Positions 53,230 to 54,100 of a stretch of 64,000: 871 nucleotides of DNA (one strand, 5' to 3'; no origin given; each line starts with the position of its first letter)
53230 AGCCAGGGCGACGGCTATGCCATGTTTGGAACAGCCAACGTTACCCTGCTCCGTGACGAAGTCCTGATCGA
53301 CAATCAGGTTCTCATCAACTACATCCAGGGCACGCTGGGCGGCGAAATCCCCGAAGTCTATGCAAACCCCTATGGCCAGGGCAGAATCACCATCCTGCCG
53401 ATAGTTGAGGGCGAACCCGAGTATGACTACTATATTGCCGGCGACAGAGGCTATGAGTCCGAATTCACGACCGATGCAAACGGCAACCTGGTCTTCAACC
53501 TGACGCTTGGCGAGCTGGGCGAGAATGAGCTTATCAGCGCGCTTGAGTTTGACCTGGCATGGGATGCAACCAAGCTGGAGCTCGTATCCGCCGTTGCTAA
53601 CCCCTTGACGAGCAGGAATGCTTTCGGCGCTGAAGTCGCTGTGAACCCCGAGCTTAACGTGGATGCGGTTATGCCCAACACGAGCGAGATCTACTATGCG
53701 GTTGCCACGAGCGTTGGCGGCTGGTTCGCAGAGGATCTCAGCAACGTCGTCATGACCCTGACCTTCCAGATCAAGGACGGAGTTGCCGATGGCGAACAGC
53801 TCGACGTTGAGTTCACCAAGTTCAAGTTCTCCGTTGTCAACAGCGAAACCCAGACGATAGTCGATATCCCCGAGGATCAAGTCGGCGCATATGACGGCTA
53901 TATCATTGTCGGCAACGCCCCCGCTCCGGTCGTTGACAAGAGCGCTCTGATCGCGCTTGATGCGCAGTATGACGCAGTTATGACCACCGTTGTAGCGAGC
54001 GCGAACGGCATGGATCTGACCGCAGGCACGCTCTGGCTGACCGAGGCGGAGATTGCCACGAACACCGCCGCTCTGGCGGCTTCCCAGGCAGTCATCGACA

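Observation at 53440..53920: Cohesin-like module embedded in a cell-surface 5'-nucleotidase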

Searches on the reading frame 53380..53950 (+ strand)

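Call 5: search_solved_structures(query=window:53380-53950:+, max_evalue=10, show_alignments=3)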
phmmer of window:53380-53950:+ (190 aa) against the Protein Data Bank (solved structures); distinct sequences matched with E-value up to 10: 6.
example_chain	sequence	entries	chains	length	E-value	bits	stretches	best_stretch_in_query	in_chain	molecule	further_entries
2zii_A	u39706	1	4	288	0.035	17.4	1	68-159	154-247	Vacuolar protein sorting-associated protein 74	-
4tu3_A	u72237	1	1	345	0.047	16.9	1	68-159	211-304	Vacuolar protein sorting-associated protein 74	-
2zih_A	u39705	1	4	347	0.048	16.9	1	68-159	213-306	Vacuolar protein sorting-associated protein 74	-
5nrk_A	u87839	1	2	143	0.078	16.2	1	36-145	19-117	Endoglucanase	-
5nrm_A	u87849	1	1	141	0.079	16.2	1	36-145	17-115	Endoglucanase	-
5n5p_A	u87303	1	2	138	0.13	15.5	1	94-178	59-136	Putative cellulosomal scaffoldin protein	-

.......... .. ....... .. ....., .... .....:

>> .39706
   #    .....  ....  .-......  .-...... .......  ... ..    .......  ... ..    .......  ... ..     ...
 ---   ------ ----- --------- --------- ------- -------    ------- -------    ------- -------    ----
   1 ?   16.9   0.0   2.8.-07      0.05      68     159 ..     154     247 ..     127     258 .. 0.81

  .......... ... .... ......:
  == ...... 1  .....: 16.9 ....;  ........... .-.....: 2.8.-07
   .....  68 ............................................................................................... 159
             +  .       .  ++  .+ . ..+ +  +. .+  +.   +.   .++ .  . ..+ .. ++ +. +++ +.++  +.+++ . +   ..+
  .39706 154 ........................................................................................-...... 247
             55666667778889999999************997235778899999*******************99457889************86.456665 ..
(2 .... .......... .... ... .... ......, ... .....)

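Call 6: find_homologous_proteins(query=window:53380-53950:+, max_evalue=0.001)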
Query window:53380-53950:+: 159 candidates shared short words with the query, none scored E <= 0.001.

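Call 14: search_solved_structures(query=A1, max_evalue=10, show_alignments=3)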
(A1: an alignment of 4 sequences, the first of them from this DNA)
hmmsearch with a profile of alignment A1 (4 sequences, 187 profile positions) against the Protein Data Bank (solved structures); distinct sequences matched with E-value up to 10: 9.
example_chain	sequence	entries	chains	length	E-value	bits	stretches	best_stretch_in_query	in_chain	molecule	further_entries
5nrm_A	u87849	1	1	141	0.00019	24.4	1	30-143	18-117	Endoglucanase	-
5nrk_A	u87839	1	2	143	0.00019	24.4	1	30-143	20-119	Endoglucanase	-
5n5p_A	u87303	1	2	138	0.055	16.4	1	84-174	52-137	Putative cellulosomal scaffoldin protein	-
7ezn_A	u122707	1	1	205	0.11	15.4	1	27-93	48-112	Protein-tyrosine-phosphatase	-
3jvf_A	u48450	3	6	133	0.52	13.2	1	36-102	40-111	Interleukin-17F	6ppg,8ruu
1jpy_A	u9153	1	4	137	0.56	13.1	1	36-102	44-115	interleukin 17F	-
5n92_F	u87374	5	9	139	0.58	13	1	36-102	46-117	Interleukin-17F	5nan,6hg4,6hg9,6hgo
2rjm_A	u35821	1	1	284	0.82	12.6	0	46-74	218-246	Titin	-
2rik_A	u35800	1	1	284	0.83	12.5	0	46-74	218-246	Titin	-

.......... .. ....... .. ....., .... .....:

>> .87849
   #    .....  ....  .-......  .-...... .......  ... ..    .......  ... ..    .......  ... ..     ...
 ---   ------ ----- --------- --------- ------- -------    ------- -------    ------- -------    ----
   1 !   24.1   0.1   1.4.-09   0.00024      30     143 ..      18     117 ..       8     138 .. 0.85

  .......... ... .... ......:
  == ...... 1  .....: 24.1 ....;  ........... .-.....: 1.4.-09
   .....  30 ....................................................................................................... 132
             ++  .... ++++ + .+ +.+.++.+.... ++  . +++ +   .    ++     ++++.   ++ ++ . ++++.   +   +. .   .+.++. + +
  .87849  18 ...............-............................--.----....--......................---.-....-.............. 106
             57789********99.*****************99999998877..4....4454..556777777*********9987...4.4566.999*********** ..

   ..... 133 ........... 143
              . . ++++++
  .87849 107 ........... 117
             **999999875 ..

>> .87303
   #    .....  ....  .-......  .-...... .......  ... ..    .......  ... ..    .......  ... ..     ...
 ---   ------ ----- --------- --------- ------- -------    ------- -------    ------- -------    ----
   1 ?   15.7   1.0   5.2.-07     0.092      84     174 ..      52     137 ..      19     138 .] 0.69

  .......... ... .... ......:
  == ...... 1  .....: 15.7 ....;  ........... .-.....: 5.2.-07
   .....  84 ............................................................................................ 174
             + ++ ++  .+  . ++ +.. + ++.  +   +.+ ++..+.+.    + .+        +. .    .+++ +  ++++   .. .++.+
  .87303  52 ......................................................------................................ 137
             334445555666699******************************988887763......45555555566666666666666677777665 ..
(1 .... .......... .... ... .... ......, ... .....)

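Call 16: search_protein_representatives(protein=window:53380-53950:+)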
Query: 190 residues. Proteins with E-value up to 0.001 (for the whole library): 15; up to 1e-10: 10; up to 1e-30: 2. The best 15 are listed.
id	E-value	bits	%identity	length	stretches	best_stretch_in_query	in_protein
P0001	1.6e-116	403.0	100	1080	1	1-190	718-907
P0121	1.3e-63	230.6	59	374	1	5-190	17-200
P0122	1.8e-26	109.6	40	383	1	5-189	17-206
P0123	4.8e-22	95.2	40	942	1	15-180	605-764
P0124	8.4e-22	94.4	35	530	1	16-182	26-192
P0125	2.0e-16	76.8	34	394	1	16-181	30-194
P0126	1.7e-15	73.8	35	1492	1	11-179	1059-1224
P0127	3.8e-15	72.7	36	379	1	5-188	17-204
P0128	7.6e-15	71.7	29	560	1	14-178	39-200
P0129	4.3e-13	66.0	32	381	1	4-190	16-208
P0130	1.6e-10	57.6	33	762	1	14-156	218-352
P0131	1.6e-09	54.4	31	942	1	18-158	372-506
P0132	2.0e-07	47.5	30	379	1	17-157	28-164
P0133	2.7e-06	43.9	33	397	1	40-190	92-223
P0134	2.9e-05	40.5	34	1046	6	135-184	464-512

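Call 17: search_protein_families(library=pfam, proteins=[P0121, P0122, P0123, P0124, P0125, P0126, P0128, P0130, P0131, P0134], max_evalue=0.05)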
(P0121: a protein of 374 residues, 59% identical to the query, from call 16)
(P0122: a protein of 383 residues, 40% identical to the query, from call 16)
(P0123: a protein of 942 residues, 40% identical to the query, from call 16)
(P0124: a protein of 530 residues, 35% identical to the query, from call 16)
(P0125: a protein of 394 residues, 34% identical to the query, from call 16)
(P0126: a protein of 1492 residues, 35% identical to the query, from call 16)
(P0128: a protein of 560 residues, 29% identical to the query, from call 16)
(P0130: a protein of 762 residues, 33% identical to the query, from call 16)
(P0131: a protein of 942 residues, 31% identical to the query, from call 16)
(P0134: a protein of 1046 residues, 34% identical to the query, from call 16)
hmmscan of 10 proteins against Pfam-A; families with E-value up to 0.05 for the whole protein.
P0121 (374 aa): 2 families
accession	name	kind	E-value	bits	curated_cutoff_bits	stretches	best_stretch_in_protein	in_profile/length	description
PF00963.24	Cohesin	-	0.00021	22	24.1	1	54-160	21-118/139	Cohesin domain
PF07554.19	FIVAR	-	0.026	15.6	29.2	1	241-268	35-65/71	FIVAR domain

P0122 (383 aa): 3 families
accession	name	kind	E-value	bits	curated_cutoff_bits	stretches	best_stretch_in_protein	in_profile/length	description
PF00963.24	Cohesin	-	2.3e-08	34.8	24.1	1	48-161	15-110/139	Cohesin domain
PF07554.19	FIVAR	-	0.0037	18.3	29.2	0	238-275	25-65/71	FIVAR domain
PF00746.26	Gram_pos_anchor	-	0.008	16.6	20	1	353-381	11-39/43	LPXTG cell wall anchor motif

P0123 (942 aa): 4 families
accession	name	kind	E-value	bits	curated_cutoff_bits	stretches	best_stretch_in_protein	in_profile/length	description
PF02872.23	5_nucleotid_C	-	3e-21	76.6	23.6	1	363-541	2-153/158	5'-nucleotidase, C-terminal domain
PF00149.33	Metallophos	-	8.2e-14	52.9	21.5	1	43-284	1-189/191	Calcineurin-like phosphoesterase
PF00963.24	Cohesin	-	0.0073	16.9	24.1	1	631-727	20-114/139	Cohesin domain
PF07554.19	FIVAR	-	0.049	14.7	29.2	0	809-838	34-66/71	FIVAR domain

P0124 (530 aa): 3 families
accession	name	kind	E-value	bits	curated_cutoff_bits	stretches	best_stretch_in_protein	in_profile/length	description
PF00404.24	Dockerin_1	-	2.8e-10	40.7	22.9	1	468-522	2-56/57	Dockerin type I domain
PF00963.24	Cohesin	-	1.2e-05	25.9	24.1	1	46-149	15-109/139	Cohesin domain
PF13405.12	EF-hand_6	-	0.0089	16.1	25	0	503-521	10-28/30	EF-hand domain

P0125 (394 aa): 2 families
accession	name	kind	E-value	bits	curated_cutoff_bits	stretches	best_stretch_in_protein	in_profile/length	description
PF00404.24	Dockerin_1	-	1.9e-05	25.2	22.9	1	333-387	2-56/57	Dockerin type I domain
PF06458.18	MucBP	-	0.0023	19.1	23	1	211-255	12-54/63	MucBP domain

P0126 (1492 aa): 6 families
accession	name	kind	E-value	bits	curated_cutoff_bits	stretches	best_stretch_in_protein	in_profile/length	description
PF02872.23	5_nucleotid_C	-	1.4e-22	80.9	23.6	1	830-999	16-153/158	5'-nucleotidase, C-terminal domain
PF00149.33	Metallophos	-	3.3e-11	44.4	21.5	1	500-741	2-190/191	Calcineurin-like phosphoesterase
PF07554.19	FIVAR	-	9.8e-10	39.4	29.2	1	1396-1455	1-63/71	FIVAR domain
PF18998.6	Flg_new_2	-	1.3e-05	25.5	23.6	1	405-481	1-72/73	Divergent InlB B-repeat domain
PF00746.26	Gram_pos_anchor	-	0.00053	20.3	20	1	1458-1488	9-39/43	LPXTG cell wall anchor motif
PF01336.31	tRNA_anti-codon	-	0.0016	18.8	27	1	231-292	1-66/75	OB-fold nucleic acid binding domain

P0128 (560 aa): 3 families
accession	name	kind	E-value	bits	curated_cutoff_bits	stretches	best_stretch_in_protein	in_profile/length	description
PF13306.12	LRR_5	-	3.5e-60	201.9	27.7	3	446-560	2-113/127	BspA type Leucine rich repeat region (6 copies)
PF13855.12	LRR_8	-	2.8e-06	27.4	27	0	467-506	13-53/61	Leucine rich repeat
PF00963.24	Cohesin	-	0.025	15.2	24.1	0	65-172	19-118/139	Cohesin domain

P0130 (762 aa): 5 families
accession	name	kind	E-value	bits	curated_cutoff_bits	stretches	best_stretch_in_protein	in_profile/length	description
PF13306.12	LRR_5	-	5.6e-27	94.6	27.7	2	487-574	16-101/127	BspA type Leucine rich repeat region (6 copies)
PF02368.24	Big_2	-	3.5e-22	78.6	22.8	1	121-193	2-74/79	Bacterial Ig-like domain (group 2)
PF22359.2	Big-like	-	2.4e-05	24.9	27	1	154-185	2-33/48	Bacterial Ig-like domain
PF21764.3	Invasin_D4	-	0.027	15.4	27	0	141-183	26-67/88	Invasin, domain 4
PF13927.12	Ig_3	-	0.032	15.2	30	0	123-194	3-72/78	Immunoglobulin domain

P0131 (942 aa): 1 family
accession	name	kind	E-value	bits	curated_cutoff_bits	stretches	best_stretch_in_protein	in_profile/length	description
PF13306.12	LRR_5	-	9.5e-38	129.4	27.7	2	629-747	7-122/127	BspA type Leucine rich repeat region (6 copies)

P0134 (1046 aa): 0 families

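Call 21: search_solved_structures(query=A2, max_evalue=1, show_alignments=2)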
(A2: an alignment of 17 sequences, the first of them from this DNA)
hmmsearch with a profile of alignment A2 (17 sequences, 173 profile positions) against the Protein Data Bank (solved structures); distinct sequences matched with E-value up to 1: 12.
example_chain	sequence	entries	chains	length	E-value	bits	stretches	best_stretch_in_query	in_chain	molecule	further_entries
5nrk_A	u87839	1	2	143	6.4e-08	35.8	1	26-138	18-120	Endoglucanase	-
5nrm_A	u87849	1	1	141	6.7e-08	35.7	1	26-138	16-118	Endoglucanase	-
3kcp_A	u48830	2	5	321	4.4e-05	26.5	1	32-136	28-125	Cellulosomal-scaffolding protein A | Cellulosome anchoring protein cohesin region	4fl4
4ums_A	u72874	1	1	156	0.00018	24.5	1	25-128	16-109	CELLULOSOMAL ANCHORING SCAFFOLDIN B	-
5lxv_A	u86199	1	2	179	0.0023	20.9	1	28-139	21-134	Scaffoldin C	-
1aoh_A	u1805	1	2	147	0.0067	19.4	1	30-129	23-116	Cellulosomal-scaffolding protein A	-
4uyp_A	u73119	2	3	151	0.0094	18.9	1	27-135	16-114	Cellulosomal scaffoldin anchoring protein C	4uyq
5n5p_A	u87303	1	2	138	0.01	18.8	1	88-167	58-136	Putative cellulosomal scaffoldin protein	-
5aot_A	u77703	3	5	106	0.11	15.5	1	18-68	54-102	Carbohydrate binding module | CBM74-RFGH5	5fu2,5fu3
9det_q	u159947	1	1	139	0.12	15.4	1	49-107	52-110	Anti V-ATPase Nanobody 2CAS66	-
5aos_A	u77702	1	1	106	0.14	15.2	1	17-68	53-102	Carbohydrate binding module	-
2cju_H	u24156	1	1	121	0.26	14.2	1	69-116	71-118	NQ16-113.8 ANTI-PHOX ANTIBODY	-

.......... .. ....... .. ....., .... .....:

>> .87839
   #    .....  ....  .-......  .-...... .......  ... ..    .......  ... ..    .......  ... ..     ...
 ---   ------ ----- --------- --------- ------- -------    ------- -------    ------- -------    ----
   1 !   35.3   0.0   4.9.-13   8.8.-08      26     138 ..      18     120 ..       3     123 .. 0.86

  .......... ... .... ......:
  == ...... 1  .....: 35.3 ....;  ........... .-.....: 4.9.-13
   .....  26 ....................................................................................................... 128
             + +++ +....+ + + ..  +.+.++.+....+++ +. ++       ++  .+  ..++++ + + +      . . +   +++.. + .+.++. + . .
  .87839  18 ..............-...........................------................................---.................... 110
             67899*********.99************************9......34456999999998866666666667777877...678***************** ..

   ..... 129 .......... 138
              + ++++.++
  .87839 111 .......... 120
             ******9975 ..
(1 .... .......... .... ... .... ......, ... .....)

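Call 22: predict_structure(alignment_id=A1)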
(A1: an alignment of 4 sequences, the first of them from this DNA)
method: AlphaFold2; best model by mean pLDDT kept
length: 180 residues; sequences in the alignment: 4
mean_pLDDT: 51.2   pTM: 0.49
mean pLDDT of the five models: 51.2, 46.9, 43.9, 43.1, 33.3
residues with pLDDT >= 90: 0; 70-90: 11; 50-70: 76; < 50: 93
segments of 3 or more residues with pLDDT < 50: 1-16, 41-43, 45-47, 56-59, 63-108, 128-131, 169-180
pLDDT, mean of each block of 10 residues (from residue 1): 29 43 62 62 50 49 47 38 41 43 46 63 55 58 71 70 52 42
secondary structure, 60 per line:
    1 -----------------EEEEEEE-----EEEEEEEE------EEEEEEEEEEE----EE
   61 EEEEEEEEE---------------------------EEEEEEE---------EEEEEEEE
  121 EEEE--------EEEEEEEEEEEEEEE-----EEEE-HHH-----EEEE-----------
elements in order: E18-24 E30-37 E44-54 E59-69 E97-103 E113-124 E133-147 E153-156 E166-169

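Call 30: predict_structure(alignment_id=A2)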
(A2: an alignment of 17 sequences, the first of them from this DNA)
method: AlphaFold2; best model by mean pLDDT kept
length: 180 residues; sequences in the alignment: 17
mean_pLDDT: 94.4   pTM: 0.87
mean pLDDT of the five models: 94.4, 93.4, 92.8, 92.5, 89.9
residues with pLDDT >= 90: 158; 70-90: 19; 50-70: 3; < 50: 0
segments of 3 or more residues with pLDDT < 50: none
pLDDT, mean of each block of 10 residues (from residue 1): 81 97 97 97 97 97 97 95 91 89 96 96 97 98 97 95 98 85
secondary structure, 60 per line:
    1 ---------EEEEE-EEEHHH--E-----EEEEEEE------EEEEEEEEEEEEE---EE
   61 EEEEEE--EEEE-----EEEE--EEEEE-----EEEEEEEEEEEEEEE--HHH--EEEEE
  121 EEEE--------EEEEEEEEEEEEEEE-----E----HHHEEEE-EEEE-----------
elements in order: E10-14 E16-18 E30-36 E43-55 E59-66 E69-72 E78-81 E84-88 E94-108 E116-124 E133-147 E161-164 E166-169

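Call 32: fold_search(model_id=the predicted structure, library=pdb)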
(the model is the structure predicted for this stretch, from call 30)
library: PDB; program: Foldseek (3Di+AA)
matches with E <= 10: 925; with E <= 0.001: 46
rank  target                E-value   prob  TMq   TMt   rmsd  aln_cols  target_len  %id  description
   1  4ums                  2.1e-07  1.00  0.56  0.64   6.1       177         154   18  The crystal structure of the seventh ScaB type I cohesin from Pseudobacteroides cellulosolvens (released 2015-05-06)
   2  5nrm_A                2.6e-07  1.00  0.51  0.63   6.7       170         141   18  Crystal structure of the sixth cohesin from Acetivibrio cellulolyticus' scaffoldin B in complex with Cel5 dockerin S51 (released 2018-01-31)
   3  5nrk_A                2.9e-07  1.00  0.57  0.69   5.1       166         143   19  Crystal structure of the sixth cohesin from Acetivibrio cellulolyticus' scaffoldin B in complex with Cel5 dockerin S15 (released 2018-01-31)
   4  2vn5_A                4.7e-07  1.00  0.57  0.70   5.0       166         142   16  The Clostridium cellulolyticum dockerin displays a dual binding mode for its cohesin partner (released 2008-05-20)
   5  1g1k_A                4.9e-07  1.00  0.54  0.67   5.7       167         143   15  COHESIN MODULE FROM THE CELLULOSOME OF CLOSTRIDIUM CELLULOLYTICUM (released 2000-11-22)
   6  2vn5_C                5.2e-07  1.00  0.52  0.61   6.7       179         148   14  The Clostridium cellulolyticum dockerin displays a dual binding mode for its cohesin partner (released 2008-05-20)
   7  4dh2_C                6.1e-07  1.00  0.56  0.64   6.6       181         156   12  Crystal structure of Coh-OlpC(Cthe_0452)-Doc435(Cthe_0435) complex: A novel type I Cohesin-Dockerin complex from Clost (released 2012-11-28)
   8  2vn6_A                7.5e-07  1.00  0.60  0.69   5.3       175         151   15  The Clostridium cellulolyticum dockerin displays a dual binding mode for its cohesin partner (released 2008-05-13)
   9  6kge_A                1.1e-06  1.00  0.51  0.63   6.7       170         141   13  Crystal structure of CaDoc0917(R16D)-CaCohA2 complex at pH 5.5 (released 2020-07-08)
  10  6kgc_A                1.1e-06  1.00  0.49  0.60   6.8       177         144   12  Crystal structure of CaDoc0917(R49D)-CaCohA2 complex at pH 5.4 (released 2020-07-08)
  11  1aoh_A                1.4e-06  1.00  0.54  0.66   6.2       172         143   14  SINGLE COHESIN DOMAIN FROM THE SCAFFOLDING PROTEIN CIPA OF THE CLOSTRIDIUM THERMOCELLUM CELLULOSOME (released 1998-07-08)
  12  4dh2_A                1.8e-06  1.00  0.56  0.62   6.7       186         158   13  Crystal structure of Coh-OlpC(Cthe_0452)-Doc435(Cthe_0435) complex: A novel type I Cohesin-Dockerin complex from Clost (released 2012-11-28)
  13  4uyq_A                1.9e-06  1.00  0.54  0.66   6.4       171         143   15  High resolution structure of the third cohesin ScaC in complex with the ScaB dockerin with a mutation in the C-termina (released 2015-04-15)
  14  4n2o_G                2.1e-06  1.00  0.54  0.51   6.8       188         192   11  Structure of a novel autonomous cohesin protein from Ruminococcus flavefaciens (released 2013-12-18)
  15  5lxv_A                2.1e-06  1.00  0.53  0.55   6.6       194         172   13  Crystal structure of Ruminococcus flavefaciens scaffoldin C cohesin in complex with a dockerin from an uncharacterized (released 2016-10-19)
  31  2jh2_A                7.5e-06  1.00  0.44  0.55   6.0       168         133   13  X-ray crystal structure of a cohesin-like module from Clostridium perfringens (released 2007-11-06)
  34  2jh2_B                1.5e-05  1.00  0.45  0.55   5.7       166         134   16  X-ray crystal structure of a cohesin-like module from Clostridium perfringens (released 2007-11-06)
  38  2jh2_C                5.0e-05  1.00  0.46  0.59   5.3       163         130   14  X-ray crystal structure of a cohesin-like module from Clostridium perfringens (released 2007-11-06)
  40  2w1n                  5.8e-05  1.00  0.43  0.36   8.4       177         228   15  cohesin and fibronectin type-III double module construct from the Clostridium perfringens glycoside hydrolase GH84C (released 2009-02-03)
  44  2o4e_MODEL_1_A        2.3e-04  1.00  0.43  0.46   8.5       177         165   15  The solution structure of a protein-protein interaction module from a family 84 glycoside hydrolase of Clostri (released 2007-11-06)
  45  9gvb_A                8.0e-04  1.00  0.55  0.50   8.2       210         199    8  Ruminococcus flavefaciens Coh-Doc complex between a group 2 Dockerin and the Cohesin from cell surface attached scaffo (released 2025-10-08)
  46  2vo8                  8.4e-04  1.00  0.46  0.59   5.9       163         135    9  Cohesin module from Clostridium perfringens ATCC13124 family 33 glycoside hydrolase. (released 2008-09-02)
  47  8ajy_A                1.7e-03  1.00  0.50  0.45   8.5       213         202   12  Ruminococcus flavefaciens Cohesin-Dockerin structure: dockerin from ScaH adaptor scaffoldin in complex with the cohesi (released 2022-11-02)
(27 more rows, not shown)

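Call 36: find_encoding_contigs(protein=P0121, flank=10000, max_places=4)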
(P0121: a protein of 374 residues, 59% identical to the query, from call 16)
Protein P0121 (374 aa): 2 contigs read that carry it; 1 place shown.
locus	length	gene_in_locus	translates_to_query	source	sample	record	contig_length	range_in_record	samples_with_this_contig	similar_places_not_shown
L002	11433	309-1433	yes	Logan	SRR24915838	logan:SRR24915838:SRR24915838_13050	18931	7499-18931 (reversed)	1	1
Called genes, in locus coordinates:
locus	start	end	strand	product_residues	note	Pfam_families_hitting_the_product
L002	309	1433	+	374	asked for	-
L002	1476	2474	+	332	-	PF00781:DAGK_cat, PF01513:NAD_kinase (faint), PF19279:YegS_C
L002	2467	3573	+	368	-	-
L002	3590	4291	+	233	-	PF02674:Colicin_V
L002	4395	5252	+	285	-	PF19293:CdaA_N, PF02457:DAC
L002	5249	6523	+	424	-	PF07949:YbbR (weak)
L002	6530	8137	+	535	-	PF28550:DUF8436, PF21688:FAD-depend_C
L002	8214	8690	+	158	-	PF18912:DZR_2 (weak), PF24460:DUF7575 (faint), PF24463:DUF7577 (weak), PF12773:DZR, PF13240:Zn_Ribbon_1, PF13248:Zn_ribbon_3 (weak), PF24463:DUF7577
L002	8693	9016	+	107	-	PF13248:Zn_ribbon_3 (faint), PF12773:DZR, PF13240:Zn_Ribbon_1 (faint), PF12773:DZR (weak)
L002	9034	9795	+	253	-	PF12773:DZR, PF13240:Zn_Ribbon_1 (weak), PF24463:DUF7577 (weak), PF12773:DZR, PF13240:Zn_Ribbon_1 (weak), PF13248:Zn_ribbon_3 (weak)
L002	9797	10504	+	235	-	PF00583:Acetyltransf_1 (faint), PF08445:FR47 (weak)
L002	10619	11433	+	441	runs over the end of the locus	PF02386:TrkH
